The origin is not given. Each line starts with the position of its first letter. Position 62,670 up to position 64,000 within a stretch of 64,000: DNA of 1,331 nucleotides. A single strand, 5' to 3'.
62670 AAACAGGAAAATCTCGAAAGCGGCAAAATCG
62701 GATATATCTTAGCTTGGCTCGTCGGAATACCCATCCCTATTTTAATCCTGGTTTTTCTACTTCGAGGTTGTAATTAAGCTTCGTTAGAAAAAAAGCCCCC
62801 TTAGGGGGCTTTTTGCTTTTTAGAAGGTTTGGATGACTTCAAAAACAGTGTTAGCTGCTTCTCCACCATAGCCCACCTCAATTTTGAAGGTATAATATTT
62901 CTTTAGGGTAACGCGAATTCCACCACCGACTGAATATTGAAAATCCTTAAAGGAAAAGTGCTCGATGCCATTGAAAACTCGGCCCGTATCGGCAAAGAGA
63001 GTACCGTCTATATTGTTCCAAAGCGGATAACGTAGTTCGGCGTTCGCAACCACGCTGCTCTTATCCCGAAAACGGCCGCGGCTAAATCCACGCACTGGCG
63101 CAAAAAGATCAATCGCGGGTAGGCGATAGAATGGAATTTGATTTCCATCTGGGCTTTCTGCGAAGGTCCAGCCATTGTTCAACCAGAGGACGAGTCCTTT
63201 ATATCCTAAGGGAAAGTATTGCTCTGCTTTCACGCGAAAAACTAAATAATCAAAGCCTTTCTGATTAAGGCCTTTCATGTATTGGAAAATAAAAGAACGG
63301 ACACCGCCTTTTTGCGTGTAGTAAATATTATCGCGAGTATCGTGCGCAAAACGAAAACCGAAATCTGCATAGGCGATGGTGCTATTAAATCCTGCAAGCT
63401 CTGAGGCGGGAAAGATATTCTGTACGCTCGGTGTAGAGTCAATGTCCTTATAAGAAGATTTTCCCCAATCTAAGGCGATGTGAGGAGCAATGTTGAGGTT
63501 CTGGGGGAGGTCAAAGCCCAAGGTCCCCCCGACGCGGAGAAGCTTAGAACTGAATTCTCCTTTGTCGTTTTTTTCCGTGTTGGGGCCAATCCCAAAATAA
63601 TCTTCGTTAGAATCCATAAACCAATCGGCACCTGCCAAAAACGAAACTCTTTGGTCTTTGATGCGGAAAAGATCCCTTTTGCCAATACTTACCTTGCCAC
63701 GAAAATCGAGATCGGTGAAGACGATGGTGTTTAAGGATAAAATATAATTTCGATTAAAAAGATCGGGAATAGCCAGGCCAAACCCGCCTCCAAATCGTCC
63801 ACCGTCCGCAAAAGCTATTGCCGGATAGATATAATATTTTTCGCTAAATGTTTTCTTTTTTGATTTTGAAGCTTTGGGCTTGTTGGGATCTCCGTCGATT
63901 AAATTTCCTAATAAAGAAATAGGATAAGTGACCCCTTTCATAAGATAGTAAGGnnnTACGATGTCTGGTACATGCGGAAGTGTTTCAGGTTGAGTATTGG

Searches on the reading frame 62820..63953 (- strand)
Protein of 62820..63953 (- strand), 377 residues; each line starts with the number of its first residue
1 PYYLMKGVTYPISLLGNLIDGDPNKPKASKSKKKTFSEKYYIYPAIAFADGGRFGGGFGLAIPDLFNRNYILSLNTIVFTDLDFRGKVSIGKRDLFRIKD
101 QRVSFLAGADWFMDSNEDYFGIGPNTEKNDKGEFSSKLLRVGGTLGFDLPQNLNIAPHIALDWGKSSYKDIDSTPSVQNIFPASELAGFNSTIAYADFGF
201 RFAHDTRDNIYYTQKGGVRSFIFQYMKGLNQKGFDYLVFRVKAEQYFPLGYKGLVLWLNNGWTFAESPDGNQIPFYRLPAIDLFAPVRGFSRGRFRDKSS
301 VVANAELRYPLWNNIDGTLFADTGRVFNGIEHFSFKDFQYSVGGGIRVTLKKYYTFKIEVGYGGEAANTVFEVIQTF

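Call 24: search_protein_families(library=ncbifam, proteins=[window:62820-63953:-], max_evalue=0.00001)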
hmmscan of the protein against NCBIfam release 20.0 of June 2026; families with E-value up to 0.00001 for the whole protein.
window:62820-63953:- (377 aa): 1 family
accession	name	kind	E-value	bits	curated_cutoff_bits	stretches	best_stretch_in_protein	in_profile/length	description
NF047779.1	Omp85_fam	subfamily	1.5e-14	54.3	200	1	187-373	217-419/423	Omp85 family outer membrane protein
